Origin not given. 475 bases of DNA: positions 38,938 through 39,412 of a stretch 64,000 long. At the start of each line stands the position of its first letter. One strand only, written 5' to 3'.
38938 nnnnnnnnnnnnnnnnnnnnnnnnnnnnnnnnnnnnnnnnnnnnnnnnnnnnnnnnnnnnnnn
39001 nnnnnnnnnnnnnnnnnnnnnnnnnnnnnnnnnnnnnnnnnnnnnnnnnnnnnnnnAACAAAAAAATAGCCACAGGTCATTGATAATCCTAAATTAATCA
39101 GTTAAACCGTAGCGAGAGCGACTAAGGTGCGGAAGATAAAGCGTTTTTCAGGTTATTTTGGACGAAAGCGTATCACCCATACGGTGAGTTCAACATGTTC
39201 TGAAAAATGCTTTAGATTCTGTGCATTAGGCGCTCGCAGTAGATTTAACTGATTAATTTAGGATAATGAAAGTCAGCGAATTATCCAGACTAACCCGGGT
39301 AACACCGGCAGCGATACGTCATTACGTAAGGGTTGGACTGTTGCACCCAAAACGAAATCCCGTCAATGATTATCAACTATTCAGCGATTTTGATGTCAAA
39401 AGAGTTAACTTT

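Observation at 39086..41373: Inverted pair of near-identical 179-bp MITE-like elements bracketing a 1.9-kb metal module and touching the start codons of its end genes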

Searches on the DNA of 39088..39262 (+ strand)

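Call 56: search_dna_similar(query=window:39088-39262:+, collection=plasmids, mode=distant, max_rows=10)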
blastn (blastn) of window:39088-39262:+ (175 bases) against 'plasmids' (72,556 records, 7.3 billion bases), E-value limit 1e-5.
No match.
